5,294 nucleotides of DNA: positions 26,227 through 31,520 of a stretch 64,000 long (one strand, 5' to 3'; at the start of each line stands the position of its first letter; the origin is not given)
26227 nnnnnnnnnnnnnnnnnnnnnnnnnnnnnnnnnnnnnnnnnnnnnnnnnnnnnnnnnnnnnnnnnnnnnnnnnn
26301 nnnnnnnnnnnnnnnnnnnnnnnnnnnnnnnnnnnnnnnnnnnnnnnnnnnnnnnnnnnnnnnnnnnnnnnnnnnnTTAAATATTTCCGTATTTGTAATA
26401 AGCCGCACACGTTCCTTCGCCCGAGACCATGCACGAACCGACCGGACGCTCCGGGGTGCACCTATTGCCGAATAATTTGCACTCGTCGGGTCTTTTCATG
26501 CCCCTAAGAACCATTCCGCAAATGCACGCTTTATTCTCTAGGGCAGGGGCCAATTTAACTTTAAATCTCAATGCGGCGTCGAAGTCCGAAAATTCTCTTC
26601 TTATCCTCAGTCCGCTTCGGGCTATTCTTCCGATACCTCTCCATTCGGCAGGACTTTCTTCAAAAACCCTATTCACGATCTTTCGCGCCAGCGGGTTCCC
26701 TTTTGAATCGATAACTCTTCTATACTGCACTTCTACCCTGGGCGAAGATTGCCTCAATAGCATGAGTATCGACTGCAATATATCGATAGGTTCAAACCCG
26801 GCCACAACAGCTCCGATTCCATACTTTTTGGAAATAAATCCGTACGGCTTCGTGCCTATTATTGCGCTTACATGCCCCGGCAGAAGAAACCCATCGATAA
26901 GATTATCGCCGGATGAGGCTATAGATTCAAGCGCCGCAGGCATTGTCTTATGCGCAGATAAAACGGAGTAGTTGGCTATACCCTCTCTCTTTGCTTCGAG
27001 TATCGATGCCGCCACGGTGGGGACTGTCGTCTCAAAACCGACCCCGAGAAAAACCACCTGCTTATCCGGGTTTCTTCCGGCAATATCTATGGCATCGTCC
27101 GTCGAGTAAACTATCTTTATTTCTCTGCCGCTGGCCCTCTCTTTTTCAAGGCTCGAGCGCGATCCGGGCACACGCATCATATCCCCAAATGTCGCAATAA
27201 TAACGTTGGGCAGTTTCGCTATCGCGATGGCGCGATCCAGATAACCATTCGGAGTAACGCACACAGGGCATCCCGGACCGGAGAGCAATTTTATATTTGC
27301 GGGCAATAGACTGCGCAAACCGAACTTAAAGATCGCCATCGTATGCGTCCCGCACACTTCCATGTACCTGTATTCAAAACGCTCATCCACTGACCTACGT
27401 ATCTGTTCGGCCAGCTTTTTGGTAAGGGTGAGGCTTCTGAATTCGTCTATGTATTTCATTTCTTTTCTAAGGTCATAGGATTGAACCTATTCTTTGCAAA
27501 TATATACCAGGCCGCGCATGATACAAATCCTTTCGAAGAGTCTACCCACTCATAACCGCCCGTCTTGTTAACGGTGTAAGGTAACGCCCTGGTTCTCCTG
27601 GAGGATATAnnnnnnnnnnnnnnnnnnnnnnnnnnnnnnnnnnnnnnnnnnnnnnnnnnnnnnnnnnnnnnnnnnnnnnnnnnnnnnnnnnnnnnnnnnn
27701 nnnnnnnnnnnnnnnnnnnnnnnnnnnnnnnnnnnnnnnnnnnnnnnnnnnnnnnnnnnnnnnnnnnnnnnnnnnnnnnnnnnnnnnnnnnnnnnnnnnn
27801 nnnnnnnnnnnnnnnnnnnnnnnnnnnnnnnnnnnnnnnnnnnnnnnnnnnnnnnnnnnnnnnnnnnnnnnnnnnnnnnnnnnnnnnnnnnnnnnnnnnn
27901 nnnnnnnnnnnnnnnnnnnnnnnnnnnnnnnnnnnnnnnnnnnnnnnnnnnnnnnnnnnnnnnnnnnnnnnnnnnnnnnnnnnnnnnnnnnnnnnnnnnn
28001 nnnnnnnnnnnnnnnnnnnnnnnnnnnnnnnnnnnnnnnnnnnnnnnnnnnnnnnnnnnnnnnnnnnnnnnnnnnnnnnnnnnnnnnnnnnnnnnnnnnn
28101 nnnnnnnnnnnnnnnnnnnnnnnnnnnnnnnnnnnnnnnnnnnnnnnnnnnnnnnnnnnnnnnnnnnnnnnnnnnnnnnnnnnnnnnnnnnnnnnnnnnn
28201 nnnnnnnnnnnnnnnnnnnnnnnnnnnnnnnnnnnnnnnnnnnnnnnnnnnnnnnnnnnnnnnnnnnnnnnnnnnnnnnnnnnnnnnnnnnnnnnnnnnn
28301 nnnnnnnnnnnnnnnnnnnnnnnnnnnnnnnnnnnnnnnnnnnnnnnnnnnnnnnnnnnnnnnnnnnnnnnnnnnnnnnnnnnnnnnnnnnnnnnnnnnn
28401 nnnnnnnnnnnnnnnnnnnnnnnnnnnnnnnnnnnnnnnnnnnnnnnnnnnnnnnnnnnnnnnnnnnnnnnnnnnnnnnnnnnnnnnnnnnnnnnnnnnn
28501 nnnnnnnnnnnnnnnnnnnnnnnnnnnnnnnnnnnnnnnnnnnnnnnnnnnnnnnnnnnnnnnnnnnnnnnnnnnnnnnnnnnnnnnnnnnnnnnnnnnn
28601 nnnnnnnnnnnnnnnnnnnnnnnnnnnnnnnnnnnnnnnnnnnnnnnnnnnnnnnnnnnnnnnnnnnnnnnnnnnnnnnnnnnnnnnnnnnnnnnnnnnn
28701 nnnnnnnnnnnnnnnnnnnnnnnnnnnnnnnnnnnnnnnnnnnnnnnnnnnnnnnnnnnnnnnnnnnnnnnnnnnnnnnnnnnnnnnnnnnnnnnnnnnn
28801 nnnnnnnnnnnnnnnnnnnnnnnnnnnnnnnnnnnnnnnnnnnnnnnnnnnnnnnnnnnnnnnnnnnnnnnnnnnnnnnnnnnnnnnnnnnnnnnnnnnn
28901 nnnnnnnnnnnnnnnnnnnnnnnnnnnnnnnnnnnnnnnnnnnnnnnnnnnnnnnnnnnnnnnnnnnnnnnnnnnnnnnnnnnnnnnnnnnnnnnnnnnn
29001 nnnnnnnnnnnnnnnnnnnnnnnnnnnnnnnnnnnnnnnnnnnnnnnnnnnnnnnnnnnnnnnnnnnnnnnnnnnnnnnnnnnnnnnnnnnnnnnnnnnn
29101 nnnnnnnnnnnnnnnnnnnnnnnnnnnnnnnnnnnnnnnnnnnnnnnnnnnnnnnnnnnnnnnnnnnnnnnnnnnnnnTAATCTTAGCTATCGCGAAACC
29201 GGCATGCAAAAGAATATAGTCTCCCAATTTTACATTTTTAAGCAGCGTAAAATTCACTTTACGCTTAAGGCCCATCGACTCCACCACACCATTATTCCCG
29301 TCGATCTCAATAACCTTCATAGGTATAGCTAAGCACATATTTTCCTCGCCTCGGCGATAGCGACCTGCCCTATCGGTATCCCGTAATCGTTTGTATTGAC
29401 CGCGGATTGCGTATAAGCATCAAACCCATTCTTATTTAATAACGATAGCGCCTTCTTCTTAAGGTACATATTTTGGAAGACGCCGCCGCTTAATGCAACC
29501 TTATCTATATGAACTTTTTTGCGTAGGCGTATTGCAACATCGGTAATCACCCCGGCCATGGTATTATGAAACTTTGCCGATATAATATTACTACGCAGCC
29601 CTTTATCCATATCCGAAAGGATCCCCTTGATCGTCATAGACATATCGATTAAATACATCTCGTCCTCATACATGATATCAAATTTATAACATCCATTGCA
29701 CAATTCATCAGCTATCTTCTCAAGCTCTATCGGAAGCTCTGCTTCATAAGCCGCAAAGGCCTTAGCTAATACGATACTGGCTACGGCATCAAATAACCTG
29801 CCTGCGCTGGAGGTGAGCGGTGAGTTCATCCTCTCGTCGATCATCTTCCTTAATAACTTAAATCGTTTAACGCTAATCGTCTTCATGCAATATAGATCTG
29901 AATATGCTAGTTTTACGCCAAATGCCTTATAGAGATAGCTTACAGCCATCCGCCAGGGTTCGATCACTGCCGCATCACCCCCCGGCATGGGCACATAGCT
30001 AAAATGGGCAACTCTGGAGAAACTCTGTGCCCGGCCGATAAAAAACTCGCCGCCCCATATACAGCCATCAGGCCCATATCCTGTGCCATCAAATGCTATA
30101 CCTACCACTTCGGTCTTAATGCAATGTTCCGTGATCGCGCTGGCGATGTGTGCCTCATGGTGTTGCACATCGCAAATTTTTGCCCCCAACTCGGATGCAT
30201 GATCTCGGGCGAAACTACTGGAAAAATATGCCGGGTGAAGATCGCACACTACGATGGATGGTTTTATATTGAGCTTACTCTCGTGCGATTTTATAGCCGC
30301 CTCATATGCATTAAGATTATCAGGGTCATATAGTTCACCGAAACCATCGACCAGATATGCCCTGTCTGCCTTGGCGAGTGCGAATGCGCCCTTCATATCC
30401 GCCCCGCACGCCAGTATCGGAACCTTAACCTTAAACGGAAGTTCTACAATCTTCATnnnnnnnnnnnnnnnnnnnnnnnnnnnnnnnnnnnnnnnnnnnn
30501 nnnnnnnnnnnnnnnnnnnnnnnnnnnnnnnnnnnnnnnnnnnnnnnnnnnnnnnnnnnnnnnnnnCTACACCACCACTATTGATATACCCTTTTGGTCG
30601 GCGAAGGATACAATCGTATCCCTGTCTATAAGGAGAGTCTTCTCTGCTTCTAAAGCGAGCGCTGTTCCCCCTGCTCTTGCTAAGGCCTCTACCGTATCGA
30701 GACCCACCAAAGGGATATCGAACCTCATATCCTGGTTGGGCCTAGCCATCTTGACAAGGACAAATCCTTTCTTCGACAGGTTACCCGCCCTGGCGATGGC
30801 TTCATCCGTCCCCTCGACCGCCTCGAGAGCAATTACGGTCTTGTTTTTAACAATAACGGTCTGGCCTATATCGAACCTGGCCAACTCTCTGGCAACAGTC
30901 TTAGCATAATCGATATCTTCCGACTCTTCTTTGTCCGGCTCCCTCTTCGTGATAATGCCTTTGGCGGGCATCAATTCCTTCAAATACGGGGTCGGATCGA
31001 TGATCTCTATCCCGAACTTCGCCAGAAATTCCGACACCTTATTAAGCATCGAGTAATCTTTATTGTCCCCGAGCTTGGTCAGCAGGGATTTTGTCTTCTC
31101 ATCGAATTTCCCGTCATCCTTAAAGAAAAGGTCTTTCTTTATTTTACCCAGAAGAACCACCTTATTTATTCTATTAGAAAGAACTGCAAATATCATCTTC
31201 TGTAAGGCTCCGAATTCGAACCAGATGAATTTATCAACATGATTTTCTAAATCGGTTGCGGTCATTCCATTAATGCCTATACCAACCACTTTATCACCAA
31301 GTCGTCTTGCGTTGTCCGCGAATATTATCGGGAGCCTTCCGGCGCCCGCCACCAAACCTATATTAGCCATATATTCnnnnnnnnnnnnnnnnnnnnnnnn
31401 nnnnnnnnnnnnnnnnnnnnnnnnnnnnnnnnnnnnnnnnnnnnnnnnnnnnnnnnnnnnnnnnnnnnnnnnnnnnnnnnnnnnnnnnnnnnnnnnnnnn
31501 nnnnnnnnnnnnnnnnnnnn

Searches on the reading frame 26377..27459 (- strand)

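Call 7: search_protein_families(library=pfam, proteins=[window:26377-27459:-], max_evalue=0.00001)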
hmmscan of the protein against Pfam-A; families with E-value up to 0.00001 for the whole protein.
window:26377-27459:- (360 aa): 1 family
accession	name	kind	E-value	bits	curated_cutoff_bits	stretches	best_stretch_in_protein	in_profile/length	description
PF01924.21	HypD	-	2.1e-147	491.3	25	1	13-358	3-351/351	Hydrogenase formation hypA family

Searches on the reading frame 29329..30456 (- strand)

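Call 7: search_protein_families(library=pfam, proteins=[window:29329-30456:-], max_evalue=0.00001)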
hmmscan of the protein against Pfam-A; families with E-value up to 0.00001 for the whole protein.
window:29329-30456:- (375 aa): 2 families
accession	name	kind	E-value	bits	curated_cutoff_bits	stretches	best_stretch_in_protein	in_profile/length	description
PF22521.2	HypF_C_2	-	3.6e-74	250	27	1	119-364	1-241/241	Carbamoyltransferase, Kae1-like Domain, second subdomain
PF17788.7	HypF_C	-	1.5e-25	90.2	23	1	11-110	3-99/99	HypF Kae1-like domain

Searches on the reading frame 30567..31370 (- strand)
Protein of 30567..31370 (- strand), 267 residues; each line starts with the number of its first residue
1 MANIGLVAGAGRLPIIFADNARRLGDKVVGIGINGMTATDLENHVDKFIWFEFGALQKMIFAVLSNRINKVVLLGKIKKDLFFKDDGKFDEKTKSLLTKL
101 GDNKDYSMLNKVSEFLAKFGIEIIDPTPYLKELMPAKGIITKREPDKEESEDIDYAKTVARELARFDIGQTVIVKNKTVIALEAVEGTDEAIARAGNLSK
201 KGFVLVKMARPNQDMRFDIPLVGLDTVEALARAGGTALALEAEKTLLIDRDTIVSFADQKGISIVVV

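Call 7: search_protein_families(library=pfam, proteins=[window:30567-31370:-], max_evalue=0.00001)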
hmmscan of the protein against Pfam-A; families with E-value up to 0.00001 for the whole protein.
window:30567-31370:- (267 aa): 2 families
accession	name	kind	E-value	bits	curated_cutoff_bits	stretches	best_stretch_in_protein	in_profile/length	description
PF06230.17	LpxI_C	-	9.3e-49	165.1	25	1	137-265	2-131/131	LpxI C-terminal domain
PF17930.7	LpxI_N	-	3e-31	108.5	25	1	3-133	1-129/129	LpxI N-terminal domain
